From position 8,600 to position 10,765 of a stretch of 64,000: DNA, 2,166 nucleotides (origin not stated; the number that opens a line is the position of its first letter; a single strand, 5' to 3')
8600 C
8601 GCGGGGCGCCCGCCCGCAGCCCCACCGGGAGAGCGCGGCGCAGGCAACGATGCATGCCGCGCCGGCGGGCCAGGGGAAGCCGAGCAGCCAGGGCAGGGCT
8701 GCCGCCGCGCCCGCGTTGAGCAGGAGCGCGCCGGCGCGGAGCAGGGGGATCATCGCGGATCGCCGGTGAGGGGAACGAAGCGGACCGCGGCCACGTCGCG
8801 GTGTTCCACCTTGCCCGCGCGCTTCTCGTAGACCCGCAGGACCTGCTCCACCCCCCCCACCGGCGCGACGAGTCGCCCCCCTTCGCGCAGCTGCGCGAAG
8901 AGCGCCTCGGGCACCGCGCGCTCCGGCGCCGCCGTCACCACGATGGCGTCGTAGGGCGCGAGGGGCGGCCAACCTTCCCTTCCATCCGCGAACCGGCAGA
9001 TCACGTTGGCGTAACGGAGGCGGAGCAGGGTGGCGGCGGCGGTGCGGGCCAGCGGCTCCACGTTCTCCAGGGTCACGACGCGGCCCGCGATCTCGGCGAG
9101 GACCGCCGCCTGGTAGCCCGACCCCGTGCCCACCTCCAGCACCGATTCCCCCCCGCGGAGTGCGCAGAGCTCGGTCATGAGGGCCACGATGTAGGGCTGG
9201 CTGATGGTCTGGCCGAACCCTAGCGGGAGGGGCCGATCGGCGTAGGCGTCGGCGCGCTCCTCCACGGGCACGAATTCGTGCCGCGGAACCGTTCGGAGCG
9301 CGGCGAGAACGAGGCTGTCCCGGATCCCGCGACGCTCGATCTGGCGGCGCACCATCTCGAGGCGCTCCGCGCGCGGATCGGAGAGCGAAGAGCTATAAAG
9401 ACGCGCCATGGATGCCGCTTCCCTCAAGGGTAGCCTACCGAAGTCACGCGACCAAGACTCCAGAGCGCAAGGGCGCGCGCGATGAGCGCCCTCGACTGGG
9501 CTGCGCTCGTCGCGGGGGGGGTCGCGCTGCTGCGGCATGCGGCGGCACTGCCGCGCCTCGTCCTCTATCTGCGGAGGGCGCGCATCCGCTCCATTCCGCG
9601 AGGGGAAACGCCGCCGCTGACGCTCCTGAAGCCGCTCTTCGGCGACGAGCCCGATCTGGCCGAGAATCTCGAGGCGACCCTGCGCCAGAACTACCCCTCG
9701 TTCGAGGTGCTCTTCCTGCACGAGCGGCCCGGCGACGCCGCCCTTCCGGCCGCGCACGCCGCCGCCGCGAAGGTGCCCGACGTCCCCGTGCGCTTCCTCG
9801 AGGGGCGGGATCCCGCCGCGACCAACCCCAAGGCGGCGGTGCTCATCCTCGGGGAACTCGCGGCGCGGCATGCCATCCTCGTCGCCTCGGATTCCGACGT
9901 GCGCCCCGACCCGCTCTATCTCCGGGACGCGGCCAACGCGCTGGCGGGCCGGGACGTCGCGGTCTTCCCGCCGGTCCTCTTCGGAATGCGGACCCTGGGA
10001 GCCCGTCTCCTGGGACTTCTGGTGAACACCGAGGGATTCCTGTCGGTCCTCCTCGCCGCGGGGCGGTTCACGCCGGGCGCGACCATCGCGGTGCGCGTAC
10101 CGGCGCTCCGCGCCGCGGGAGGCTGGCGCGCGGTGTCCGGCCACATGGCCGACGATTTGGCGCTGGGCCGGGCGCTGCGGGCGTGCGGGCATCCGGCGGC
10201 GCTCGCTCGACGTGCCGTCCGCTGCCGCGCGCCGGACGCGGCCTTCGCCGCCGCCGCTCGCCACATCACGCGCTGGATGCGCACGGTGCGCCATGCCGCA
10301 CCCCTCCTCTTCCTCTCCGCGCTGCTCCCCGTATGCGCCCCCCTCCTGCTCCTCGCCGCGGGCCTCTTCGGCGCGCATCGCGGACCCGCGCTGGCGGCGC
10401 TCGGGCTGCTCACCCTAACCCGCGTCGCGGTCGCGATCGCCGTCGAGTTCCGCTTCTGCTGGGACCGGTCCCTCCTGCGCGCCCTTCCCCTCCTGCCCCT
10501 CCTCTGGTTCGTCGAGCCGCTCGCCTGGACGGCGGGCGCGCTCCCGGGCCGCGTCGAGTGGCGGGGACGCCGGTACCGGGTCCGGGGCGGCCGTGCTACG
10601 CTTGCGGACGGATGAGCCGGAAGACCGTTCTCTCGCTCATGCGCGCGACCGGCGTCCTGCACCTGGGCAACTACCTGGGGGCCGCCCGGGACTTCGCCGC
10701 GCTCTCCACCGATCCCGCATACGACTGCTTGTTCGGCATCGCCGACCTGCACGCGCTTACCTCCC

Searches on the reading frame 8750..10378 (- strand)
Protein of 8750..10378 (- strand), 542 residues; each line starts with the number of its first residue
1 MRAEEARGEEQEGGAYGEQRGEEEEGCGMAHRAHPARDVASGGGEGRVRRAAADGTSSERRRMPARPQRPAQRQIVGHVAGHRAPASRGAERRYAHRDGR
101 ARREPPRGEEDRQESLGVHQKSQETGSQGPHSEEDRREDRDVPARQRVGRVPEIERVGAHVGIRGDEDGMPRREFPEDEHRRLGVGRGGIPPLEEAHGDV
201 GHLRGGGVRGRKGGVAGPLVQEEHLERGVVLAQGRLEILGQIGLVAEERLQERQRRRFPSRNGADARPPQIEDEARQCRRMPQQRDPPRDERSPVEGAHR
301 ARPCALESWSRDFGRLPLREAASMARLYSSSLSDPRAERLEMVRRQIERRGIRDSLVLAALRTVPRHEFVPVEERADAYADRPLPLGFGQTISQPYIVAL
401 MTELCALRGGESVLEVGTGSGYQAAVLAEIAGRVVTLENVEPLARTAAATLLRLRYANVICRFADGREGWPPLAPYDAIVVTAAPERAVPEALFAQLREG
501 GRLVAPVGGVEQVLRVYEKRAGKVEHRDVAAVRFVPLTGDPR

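Call 66: search_protein_families(library=pfam, proteins=[window:8750-10378:-], max_evalue=0.001)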
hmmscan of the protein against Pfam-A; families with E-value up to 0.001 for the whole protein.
window:8750-10378:- (542 aa): 2 families
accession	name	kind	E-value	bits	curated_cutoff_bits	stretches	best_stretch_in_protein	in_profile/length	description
PF01135.25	PCMT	-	3.2e-60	203.9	20.3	1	341-539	5-207/210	Protein-L-isoaspartate(D-aspartate) O-methyltransferase (PCMT)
PF13649.12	Methyltransf_25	-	9.6e-05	23.4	27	0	413-506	1-95/97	Methyltransferase domain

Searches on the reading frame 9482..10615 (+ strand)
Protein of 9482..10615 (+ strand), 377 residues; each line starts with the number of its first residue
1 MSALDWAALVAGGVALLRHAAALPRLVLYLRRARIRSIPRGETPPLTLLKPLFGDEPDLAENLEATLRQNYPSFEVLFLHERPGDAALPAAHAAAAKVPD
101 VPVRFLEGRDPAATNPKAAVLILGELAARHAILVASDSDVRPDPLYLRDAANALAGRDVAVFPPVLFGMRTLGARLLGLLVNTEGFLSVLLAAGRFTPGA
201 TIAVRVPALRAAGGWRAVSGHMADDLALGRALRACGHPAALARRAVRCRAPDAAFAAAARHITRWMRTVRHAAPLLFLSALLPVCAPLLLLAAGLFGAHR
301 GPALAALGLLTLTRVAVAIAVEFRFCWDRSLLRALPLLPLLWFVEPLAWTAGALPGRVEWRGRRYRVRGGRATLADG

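Call 66: search_protein_families(library=pfam, proteins=[window:9482-10615:+], max_evalue=0.001)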
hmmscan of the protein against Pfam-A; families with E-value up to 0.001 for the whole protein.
window:9482-10615:+ (377 aa): 3 families
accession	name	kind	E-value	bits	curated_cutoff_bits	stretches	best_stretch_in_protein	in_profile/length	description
PF13506.12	Glyco_transf_21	-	8.8e-26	90.8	21.7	1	99-267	1-174/174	Glycosyl transferase family 21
PF13641.12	Glyco_tranf_2_3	-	2.9e-14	54.1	27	1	45-268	2-230/230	Glycosyltransferase like family 2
PF13632.12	Glyco_trans_2_3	-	3.1e-08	34.1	27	1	137-312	6-193/198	Glycosyl transferase family group 2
